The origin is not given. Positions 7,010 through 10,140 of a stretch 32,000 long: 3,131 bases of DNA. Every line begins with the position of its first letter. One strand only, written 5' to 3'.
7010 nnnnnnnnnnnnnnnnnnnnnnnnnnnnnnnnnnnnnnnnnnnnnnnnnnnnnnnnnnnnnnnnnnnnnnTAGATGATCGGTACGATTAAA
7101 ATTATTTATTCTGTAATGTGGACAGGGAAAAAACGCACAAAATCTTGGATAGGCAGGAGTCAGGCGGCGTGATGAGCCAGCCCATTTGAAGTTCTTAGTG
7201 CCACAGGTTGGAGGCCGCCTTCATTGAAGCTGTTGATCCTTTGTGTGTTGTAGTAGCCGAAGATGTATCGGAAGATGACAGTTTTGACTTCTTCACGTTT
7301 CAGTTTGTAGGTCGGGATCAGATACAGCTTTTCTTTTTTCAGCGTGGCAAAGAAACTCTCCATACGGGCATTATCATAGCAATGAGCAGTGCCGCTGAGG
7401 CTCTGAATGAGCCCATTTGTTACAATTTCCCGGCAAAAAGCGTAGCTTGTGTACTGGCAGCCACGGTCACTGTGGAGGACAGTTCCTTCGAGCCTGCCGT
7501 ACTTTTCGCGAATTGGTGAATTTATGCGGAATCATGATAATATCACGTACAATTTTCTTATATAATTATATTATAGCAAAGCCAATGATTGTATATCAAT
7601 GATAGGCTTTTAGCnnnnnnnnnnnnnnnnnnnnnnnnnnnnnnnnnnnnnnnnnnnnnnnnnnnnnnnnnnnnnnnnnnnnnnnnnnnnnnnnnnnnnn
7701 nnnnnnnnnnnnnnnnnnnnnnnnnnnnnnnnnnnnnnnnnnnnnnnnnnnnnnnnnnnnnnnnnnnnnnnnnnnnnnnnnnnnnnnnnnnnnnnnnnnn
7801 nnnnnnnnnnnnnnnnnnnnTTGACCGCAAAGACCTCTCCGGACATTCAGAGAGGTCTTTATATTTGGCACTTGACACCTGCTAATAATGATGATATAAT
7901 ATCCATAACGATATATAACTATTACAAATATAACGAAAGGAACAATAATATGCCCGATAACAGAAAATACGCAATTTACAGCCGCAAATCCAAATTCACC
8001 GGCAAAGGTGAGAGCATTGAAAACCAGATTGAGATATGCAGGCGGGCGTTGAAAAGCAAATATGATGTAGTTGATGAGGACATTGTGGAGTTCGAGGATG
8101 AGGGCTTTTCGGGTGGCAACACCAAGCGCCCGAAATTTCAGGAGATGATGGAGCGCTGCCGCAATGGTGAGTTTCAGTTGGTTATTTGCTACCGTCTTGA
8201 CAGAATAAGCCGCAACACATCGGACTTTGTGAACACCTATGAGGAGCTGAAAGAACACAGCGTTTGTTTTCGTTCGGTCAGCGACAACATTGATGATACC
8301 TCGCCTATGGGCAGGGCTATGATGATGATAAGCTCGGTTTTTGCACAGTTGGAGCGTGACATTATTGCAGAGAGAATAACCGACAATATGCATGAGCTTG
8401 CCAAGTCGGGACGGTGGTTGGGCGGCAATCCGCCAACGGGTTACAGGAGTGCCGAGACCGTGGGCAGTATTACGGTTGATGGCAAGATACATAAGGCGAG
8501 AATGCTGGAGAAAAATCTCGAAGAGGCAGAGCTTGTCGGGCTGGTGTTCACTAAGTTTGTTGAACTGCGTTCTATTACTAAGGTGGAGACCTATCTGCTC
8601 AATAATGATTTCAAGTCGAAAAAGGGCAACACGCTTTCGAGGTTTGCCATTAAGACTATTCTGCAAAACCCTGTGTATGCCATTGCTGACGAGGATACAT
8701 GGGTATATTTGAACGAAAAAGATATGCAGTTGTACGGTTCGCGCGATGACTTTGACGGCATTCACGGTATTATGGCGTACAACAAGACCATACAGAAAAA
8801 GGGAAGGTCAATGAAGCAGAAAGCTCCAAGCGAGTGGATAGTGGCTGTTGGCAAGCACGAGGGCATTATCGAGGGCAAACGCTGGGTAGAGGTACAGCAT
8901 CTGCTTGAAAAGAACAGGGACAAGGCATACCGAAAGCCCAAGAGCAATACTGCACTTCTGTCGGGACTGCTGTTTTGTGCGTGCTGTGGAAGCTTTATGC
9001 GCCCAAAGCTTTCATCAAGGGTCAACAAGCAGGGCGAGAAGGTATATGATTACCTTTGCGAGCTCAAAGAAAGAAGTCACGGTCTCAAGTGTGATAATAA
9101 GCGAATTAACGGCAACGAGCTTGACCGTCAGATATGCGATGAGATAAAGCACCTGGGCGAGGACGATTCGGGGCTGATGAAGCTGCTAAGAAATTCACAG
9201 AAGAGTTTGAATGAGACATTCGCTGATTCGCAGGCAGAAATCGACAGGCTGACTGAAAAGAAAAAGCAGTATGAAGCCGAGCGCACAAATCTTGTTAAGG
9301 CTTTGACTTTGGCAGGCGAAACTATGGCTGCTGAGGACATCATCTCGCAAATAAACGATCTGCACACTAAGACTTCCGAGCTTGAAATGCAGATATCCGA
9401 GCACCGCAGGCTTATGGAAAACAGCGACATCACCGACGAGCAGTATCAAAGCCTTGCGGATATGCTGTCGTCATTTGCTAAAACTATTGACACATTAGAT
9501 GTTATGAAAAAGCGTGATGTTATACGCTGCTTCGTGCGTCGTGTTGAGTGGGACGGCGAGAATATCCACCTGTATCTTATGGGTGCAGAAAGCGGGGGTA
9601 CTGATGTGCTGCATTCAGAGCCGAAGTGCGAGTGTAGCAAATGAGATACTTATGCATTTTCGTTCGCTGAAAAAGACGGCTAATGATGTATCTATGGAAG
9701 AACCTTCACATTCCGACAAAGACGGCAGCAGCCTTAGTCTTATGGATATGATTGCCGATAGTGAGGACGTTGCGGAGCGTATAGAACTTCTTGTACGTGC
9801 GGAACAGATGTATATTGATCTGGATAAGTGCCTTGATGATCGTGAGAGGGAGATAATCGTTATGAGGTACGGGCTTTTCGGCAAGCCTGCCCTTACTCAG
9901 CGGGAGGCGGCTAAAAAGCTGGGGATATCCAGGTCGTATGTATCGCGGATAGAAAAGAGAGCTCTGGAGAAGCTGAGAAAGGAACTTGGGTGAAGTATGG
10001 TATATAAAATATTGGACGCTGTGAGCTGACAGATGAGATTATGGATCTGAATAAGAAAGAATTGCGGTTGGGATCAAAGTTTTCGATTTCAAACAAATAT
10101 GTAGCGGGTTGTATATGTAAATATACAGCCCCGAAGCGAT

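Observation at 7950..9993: Split sigK: a large serine recombinase abuts a start-less 3' sigK segment, marking the end of a skin-like intervening element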

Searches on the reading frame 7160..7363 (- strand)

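Call 7: search_protein_families(library=pfam, proteins=[window:7160-7363:-], max_evalue=0.01)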
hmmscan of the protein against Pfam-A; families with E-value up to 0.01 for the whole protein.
window:7160-7363:- (67 aa): 1 family
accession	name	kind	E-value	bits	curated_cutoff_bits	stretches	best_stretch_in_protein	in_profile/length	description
PF13333.12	rve_2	-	5.6e-07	30.1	22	1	2-57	1-52/56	Integrase core domain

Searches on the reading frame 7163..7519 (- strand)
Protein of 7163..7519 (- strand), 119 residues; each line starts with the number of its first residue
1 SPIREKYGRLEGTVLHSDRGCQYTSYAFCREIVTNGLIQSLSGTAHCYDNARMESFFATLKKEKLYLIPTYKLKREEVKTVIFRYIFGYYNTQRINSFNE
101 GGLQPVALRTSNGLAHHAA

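Call 97: search_protein_families(library=pfam, proteins=[window:7163-7519:-], max_evalue=0.01)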
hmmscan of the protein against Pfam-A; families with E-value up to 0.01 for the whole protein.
window:7163-7519:- (119 aa): 2 families
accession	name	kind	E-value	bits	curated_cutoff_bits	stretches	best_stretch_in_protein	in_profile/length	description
PF13333.12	rve_2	-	2e-06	28.3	22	1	54-109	1-52/56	Integrase core domain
PF13683.12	rve_3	-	6e-05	23.1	26.5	1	39-94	5-57/67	Integrase core domain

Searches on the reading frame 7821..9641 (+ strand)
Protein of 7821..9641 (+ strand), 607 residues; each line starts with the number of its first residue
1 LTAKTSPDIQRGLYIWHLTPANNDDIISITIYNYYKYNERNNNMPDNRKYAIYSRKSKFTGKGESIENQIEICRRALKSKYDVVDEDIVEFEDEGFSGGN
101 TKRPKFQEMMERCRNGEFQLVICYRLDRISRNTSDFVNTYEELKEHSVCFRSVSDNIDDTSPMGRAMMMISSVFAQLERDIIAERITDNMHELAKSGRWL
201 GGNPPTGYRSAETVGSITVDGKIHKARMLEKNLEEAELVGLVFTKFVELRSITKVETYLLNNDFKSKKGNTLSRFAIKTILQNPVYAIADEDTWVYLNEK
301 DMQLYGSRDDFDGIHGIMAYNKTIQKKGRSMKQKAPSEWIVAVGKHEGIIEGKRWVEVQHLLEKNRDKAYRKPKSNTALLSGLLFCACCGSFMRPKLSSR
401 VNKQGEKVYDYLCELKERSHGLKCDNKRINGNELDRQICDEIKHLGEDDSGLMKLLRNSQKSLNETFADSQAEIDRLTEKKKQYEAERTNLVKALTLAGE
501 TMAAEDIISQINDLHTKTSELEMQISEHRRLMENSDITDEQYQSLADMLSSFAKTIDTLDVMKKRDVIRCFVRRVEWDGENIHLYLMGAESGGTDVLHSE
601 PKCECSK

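Call 7: search_protein_families(library=pfam, proteins=[window:7950-9641:+], max_evalue=0.01)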
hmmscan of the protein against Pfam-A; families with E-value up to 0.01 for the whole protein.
window:7950-9641:+ (564 aa): 4 families
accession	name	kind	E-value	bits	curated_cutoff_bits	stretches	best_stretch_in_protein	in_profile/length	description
PF00239.26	Resolvase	-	1e-37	129.9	23.3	1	8-156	2-145/145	Resolvase, N terminal domain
PF07508.19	Recombinase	-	1.2e-15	58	21.1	1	191-322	2-102/102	Recombinase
PF13408.12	Zn_ribbon_recom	-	5.5e-13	49.5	25.3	1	336-400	1-58/58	Recombinase zinc beta ribbon domain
PF25764.1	KIF21A_4th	-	0.0029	17.7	33.1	1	409-504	43-142/183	KIF21A-like domain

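Call 8: search_protein_families(library=ncbifam, proteins=[window:7950-9641:+], max_evalue=0.01)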
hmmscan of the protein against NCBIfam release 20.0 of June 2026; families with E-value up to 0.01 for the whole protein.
window:7950-9641:+ (564 aa): 7 families
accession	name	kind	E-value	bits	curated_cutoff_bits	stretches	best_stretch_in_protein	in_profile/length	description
NF047343.1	SCCmet_CcrB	equivalog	2.5e-37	128.7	900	2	6-243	8-232/542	cassette chromosome recombinase CcrB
NF041201.1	recomb_XisF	equivalog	8.7e-36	123.8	375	2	54-244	40-235/465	fdxN element excision recombinase XisF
NF047347.1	SCCmet_CcrC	equivalog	1.3e-31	109.7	900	2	4-244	2-235/558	cassette chromosome recombinase CcrC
NF047344.1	SCCmet_CcrA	equivalog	3.4e-19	69.3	700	1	10-243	7-217/442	cassette chromosome recombinase CcrA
NF033518.0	transpos_IS607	equivalog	0.00012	21.7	110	1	3-104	52-148/187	IS607 family transposase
NF045487.1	ASRP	equivalog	0.00042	19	300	1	320-516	280-465/593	archaea-specific SMC-related protein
TIGR04523.1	Mplasa_alph_rch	subfamily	0.0085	14.1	270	0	359-521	376-534/745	helix-rich protein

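Call 10: find_encoding_contigs(protein=window:7950-9641:+, flank=10000, max_places=10)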
Protein window:7950-9641:+ (564 aa): no gene with exactly this product is on record in the collection.

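Call 13: find_encoding_contigs(protein=window:7821-9641:+, flank=10000, max_places=10)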
Protein window:7821-9641:+ (607 aa): 2 contigs read that carry it; 2 places shown.
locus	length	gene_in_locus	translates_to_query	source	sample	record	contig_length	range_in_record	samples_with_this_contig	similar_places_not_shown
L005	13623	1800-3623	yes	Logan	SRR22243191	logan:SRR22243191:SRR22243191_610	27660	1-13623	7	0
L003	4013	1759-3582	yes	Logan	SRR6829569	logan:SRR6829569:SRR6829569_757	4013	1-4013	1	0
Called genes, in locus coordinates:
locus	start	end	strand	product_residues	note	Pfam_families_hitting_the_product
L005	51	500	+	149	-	-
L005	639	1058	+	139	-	-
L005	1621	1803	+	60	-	-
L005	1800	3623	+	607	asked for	PF00239:Resolvase, PF07508:Recombinase, PF13408:Zn_ribbon_recom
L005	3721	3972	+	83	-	PF13560:HTH_31 (faint), PF04545:Sigma70_r4, PF01381:HTH_3 (weak)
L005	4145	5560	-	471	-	PF01554:MatE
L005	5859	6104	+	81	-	PF21699:TM1266-like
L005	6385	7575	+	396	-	PF01926:MMR_HSR1, PF02421:FeoB_N (weak), PF00350:Dynamin_N (faint), PF00009:GTP_EFTU, PF18128:HydF_dimer, PF18133:HydF_tetramer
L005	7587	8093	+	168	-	-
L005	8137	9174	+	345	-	PF04055:Radical_SAM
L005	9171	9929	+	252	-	PF00142:Fer4_NifH, PF01656:CbiA, PF02374:ArsA_ATPase (faint), PF10609:ParA (faint), PF13614:AAA_31 (weak)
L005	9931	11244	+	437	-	PF00148:Oxidored_nitro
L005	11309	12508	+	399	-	PF00148:Oxidored_nitro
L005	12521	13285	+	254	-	PF00142:Fer4_NifH, PF01656:CbiA, PF02374:ArsA_ATPase (weak), PF10609:ParA (weak), PF13614:AAA_31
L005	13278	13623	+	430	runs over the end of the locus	PF00148:Oxidored_nitro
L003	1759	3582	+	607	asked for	PF00239:Resolvase, PF07508:Recombinase, PF13408:Zn_ribbon_recom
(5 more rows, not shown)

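Call 45: search_protein_families(library=phrogs, proteins=[window:7950-9641:+], max_evalue=0.01)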
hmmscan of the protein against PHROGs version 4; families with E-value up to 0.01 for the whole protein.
window:7950-9641:+ (564 aa): 3 families
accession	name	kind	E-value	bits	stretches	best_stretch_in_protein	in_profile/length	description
phrog_95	-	integration and excision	6.3e-110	369.7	1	1-539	84-560/651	integrase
phrog_125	-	DNA, RNA and nucleotide metabolism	4.3e-38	132.3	1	4-179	19-168/254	DNA invertase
phrog_6620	-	integration and excision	6.3e-06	26.9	1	3-132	54-176/201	transposase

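Call 51: find_related_loci(query=window:7950-9641:+, collection=metagenome_contigs, flank=10000)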
Query window:7950-9641:+ (564 aa) in metagenome_contigs; peptide patterns used: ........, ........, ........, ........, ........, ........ (x = any residue, [..] = any of these).
120 stretches matched a pattern; 22 encode a relative of the query (tblastn E <= 1e-3); 22 distinct loci.
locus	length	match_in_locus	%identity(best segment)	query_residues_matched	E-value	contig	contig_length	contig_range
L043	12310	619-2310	99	1-564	0e+0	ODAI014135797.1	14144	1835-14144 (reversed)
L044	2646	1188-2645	84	1-542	0e+0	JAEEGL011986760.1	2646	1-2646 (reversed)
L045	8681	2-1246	97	150-564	0e+0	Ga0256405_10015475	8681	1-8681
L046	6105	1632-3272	51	6-547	0e+0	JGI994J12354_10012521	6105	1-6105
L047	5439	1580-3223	43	8-558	3e-149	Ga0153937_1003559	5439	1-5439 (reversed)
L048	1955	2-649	96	332-547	2e-146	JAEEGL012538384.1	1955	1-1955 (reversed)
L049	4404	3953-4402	100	1-150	2e-96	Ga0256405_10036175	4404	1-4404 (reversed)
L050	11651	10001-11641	35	8-562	6e-88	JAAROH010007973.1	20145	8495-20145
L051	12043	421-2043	33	8-554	4e-84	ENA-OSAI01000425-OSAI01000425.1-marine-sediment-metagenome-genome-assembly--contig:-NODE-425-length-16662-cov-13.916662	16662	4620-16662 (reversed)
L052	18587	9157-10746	33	8-543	9e-84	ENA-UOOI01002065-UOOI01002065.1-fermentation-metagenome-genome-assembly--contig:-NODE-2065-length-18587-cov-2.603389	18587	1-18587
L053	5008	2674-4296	33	8-554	5e-84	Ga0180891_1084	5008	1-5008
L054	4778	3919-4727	77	53-342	2e-112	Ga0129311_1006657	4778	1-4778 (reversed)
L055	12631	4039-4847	77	53-342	2e-112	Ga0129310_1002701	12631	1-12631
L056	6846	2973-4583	33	8-548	5e-77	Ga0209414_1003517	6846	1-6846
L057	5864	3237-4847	33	8-548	5e-77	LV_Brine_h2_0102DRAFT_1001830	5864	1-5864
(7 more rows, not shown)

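Call 75: search_solved_structures(query=window:7950-9641:+, max_evalue=0.00001)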
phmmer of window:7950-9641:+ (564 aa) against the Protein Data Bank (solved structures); distinct sequences matched with E-value up to 0.00001: 15.
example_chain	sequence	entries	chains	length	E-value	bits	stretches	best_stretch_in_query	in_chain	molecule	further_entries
4m6f_A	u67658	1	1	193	1.1e-16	64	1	48-178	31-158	DNA-invertase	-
3uj3_X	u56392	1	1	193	1.8e-16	63.4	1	48-175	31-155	DNA-invertase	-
3guv_A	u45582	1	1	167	1.6e-13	53.6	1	17-158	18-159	Site-specific recombinase, resolvase family protein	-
3bvp_A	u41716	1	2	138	1.2e-12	50.7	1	5-138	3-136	TP901-1 Integrase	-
2gm4_A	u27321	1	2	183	4.3e-10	42.3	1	48-154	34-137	Transposon gamma-delta resolvase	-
3g13_A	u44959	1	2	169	1.2e-09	40.8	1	19-158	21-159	Putative conjugative transposon recombinase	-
9iu2_A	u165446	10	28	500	1.9e-09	40.2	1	11-187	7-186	Integrase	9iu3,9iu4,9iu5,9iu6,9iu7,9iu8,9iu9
9dxd_A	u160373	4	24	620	1.1e-08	37.6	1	53-244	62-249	Resolvase homolog YokA,SPbeta prophage-derived uncharacterized protein YotN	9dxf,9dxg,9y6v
9dxh_A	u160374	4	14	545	1.4e-08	37.4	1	53-244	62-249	Resolvase homolog YokA | Site-specific recombinase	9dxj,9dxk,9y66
1gdr_A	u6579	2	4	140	3.1e-08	36.2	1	48-151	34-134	GAMMA DELTA-RESOLVASE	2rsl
1gdt_A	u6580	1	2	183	3.8e-08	35.9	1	48-154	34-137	PROTEIN (GAMMA DELTA RESOLVASE)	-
5cy1_A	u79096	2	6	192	5.5e-08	35.4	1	48-154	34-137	Transposon Tn3 resolvase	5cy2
1zr2_A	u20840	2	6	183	1.3e-07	34.1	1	48-154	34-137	Transposon gamma-delta resolvase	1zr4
2gm5_A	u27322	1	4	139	4.3e-07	32.4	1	48-149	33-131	Transposon gamma-delta resolvase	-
2mhc_A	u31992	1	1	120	1e-06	31.2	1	7-116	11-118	TnpX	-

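Call 84: search_dna_similar(query=window:7950-9641:+, collection=phages, mode=protein, max_rows=15)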
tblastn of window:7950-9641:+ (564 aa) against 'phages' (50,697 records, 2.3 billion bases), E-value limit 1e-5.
Records with a match: 1082; places in all: 1160; records where one place covers at least 80% of the query: 102.
Best place of each record, by identity: <60% 1082.
By first word of the organism name: Streptococcus 157; Mycobacterium 157; Ralstonia 98; Staphylococcus 91; Bacillus 69; Bacteriophage 60; Arthrobacter 54; Escherichia 53; Streptomyces 39; Rhodococcus 39; and 72 more.
By host as written in the record: - 126; Mycobacterium smegmatis mc2 155 109; Ralstonia solanacearum 69; Arthrobacter globiformis B-2979 34; Staphylococcus aureus 34; Rhodococcus erythropolis RIA 643 33; Streptomyces griseus ATCC 10137 18; Mycobacterium smegmatis mc#155 17; and 343 more.
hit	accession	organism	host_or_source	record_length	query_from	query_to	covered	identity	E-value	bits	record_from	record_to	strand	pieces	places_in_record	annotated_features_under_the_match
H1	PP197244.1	Terrisporobacter phage TPELB_ph1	Terrisporobacter petrolearius ELB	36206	6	538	95%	38.0%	2e-101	342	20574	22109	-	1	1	integrase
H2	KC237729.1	Clostridium phage vB_CpeS-CP51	Clostridium perfringens 5147-97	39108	8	534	93%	36.2%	6e-89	306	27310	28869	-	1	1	putative resolvase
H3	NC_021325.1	Clostridium phage vB_CpeS-CP51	Clostridium perfringens 5147-97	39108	8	534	93%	36.2%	6e-89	306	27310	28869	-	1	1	integrase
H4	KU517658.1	Clostridium phage HM T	Clostridium saccharoperbutylacetonicum ...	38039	6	454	80%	41.6%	8e-89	305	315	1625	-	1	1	DNA invertase Pin-like site-specific recombinase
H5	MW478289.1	Clostridium phage phiCp-A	Clostridium perfringens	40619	5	537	95%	27.8%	2e-43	172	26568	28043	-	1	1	resolvase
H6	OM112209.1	Bacillus phage PK1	Bacillus sp. (in: Bacteria)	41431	8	544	95%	25.3%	3e-17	92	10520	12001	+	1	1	recombinase family protein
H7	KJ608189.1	Leuconostoc phage LLC-1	Lactococcus lactis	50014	4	541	95%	25.0%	2e-26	120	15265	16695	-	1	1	integrase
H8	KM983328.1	Clostridium phage phiCT453B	Clostridium tetani ATCC 453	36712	10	558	97%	24.4%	7e-18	94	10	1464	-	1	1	serine recombinase | attL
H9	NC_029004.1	Clostridium phage phiCT453B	Clostridium tetani ATCC 453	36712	10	558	97%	24.4%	7e-18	94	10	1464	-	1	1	integrase | attL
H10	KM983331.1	Clostridium phage phiCT19406B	Clostridium tetani ATCC 19406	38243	10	558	97%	24.4%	7e-18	94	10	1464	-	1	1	serine recombinase | attL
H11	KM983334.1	Clostridium phage phiCTC2B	Clostridium tetani C2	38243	10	558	97%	24.4%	7e-18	94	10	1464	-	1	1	serine recombinase | attL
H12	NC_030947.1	Clostridium phage phiCT19406B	Clostridium tetani ATCC 19406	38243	10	558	97%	24.4%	7e-18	94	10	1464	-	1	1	integrase | attL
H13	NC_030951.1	Clostridium phage phiCTC2B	Clostridium tetani C2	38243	10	558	97%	24.4%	7e-18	94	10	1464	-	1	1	integrase | attL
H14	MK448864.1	Streptococcus phage Javan180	Streptococcus equi 4047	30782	1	542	96%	24.5%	3e-25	117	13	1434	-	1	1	integrase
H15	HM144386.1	Brochothrix phage BL3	Brochothrix thermosphacta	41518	52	541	87%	27.0%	2e-29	129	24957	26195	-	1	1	gp29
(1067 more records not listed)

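Call 85: get_annotated_region(hit=H1, flank=600)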
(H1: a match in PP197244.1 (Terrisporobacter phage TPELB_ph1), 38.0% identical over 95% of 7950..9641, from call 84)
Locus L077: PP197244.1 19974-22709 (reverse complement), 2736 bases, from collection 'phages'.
description: Terrisporobacter phage TPELB_ph1, complete genome.
organism: Terrisporobacter phage TPELB_ph1 (NCBI taxid 3141808)
taxonomy: Viruses
host: Terrisporobacter petrolearius ELB; source: particle protected DNA isolation from a culture; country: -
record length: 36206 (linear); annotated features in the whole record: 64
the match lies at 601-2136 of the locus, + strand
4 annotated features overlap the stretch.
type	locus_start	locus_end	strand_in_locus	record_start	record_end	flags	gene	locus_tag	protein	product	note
CDS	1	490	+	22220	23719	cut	-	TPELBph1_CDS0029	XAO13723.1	hypothetical protein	-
CDS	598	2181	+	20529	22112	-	-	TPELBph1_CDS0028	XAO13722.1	integrase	-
CDS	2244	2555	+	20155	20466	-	-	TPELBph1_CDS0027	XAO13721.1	hypothetical protein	-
CDS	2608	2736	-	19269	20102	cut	-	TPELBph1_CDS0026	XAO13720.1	endolysin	-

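Call 86: get_annotated_region(hit=H2, flank=600)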
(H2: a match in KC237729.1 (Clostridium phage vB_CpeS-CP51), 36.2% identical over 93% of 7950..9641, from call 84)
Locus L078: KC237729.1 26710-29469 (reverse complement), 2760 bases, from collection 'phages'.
description: Clostridium phage vB_CpeS-CP51, complete genome.
organism: Clostridium phage vB_CpeS-CP51 (NCBI taxid 1305708)
taxonomy: Viruses; Duplodnaviria; Heunggongvirae; Uroviricota; Caudoviricetes
host: Clostridium perfringens 5147-97; source: -; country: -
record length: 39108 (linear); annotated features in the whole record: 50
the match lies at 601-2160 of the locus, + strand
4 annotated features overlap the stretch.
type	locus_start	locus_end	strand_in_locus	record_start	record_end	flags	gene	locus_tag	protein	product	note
CDS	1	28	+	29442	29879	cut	-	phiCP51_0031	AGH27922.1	putative helix-turn-helix domain protein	-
CDS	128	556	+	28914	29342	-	-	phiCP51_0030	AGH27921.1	hypothetical protein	-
CDS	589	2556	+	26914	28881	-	-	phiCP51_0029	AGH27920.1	putative resolvase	-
CDS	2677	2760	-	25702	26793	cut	-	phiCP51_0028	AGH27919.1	hypothetical protein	-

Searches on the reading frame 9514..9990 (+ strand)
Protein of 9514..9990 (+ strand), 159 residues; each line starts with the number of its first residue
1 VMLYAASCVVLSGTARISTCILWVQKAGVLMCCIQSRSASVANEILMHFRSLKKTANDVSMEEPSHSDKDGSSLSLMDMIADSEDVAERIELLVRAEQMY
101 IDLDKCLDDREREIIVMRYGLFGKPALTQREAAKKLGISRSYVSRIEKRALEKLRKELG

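Call 8: search_protein_families(library=ncbifam, proteins=[window:9514-9990:+], max_evalue=0.01)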
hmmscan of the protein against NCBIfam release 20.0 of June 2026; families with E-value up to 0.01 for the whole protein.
window:9514-9990:+ (159 aa): 51 families (the best 25 are shown)
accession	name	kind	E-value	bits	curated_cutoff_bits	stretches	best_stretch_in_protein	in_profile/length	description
NF004471.0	PRK05803.1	subfamily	1.1e-41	142.6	252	1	40-158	110-228/235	RNA polymerase sporulation sigma factor SigK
TIGR02846.1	spore_sigmaK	equivalog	2.2e-39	135.4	298.65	1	40-158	108-226/227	RNA polymerase sporulation sigma factor SigK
NF006158.0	PRK08301.1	equivalog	3.3e-28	98.7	339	1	38-158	117-237/241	RNA polymerase sporulation sigma factor SigE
TIGR02835.1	spore_sigmaE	equivalog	2.1e-26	92.8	348.6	1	38-158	110-230/234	RNA polymerase sporulation sigma factor SigE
TIGR02980.1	SigBFG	subfamily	8.6e-16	58.3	234.35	1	44-158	122-226/227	SigB/SigF/SigG family RNA polymerase sigma factor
TIGR02937.1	sigma70-ECF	superfamily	2.9e-14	53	42.9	1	43-158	62-165/165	sigma-70 family RNA polymerase sigma factor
TIGR02941.1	Sigma_B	equivalog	2.6e-13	50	315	1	41-156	144-251/255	RNA polymerase sigma factor SigB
TIGR02885.1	spore_sigF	equivalog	8.1e-13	48.7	321.45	1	60-158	142-231/231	RNA polymerase sporulation sigma factor SigF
NF004052.0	PRK05572.1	subfamily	1.8e-12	47.3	311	1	60-158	163-250/252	SigF/SigG family RNA polymerase sporulation sigma factor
TIGR02997.1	Sig70-cyanoRpoD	subfamily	8.8e-12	44.9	384.5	1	52-155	198-298/298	RNA polymerase sigma factor, RpoD/SigA family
NF006071.0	PRK08215.1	equivalog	1.2e-11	44.7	372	1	51-158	159-257/258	RNA polymerase sporulation sigma factor SigG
TIGR02393.1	RpoD_Cterm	equivalog_domain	8.8e-11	41.9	354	1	50-156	121-226/238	RNA polymerase sigma factor RpoD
TIGR02394.1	rpoS_proteo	equivalog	9.9e-11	41.7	378.7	1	53-158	171-274/285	RNA polymerase sigma factor RpoS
TIGR02850.1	spore_sigG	equivalog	1.5e-10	40.9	457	1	52-157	157-253/254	RNA polymerase sporulation sigma factor SigG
NF005920.0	PRK07921.1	subfamily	7.7e-10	38.3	464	1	52-156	214-316/328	RNA polymerase sigma factor SigB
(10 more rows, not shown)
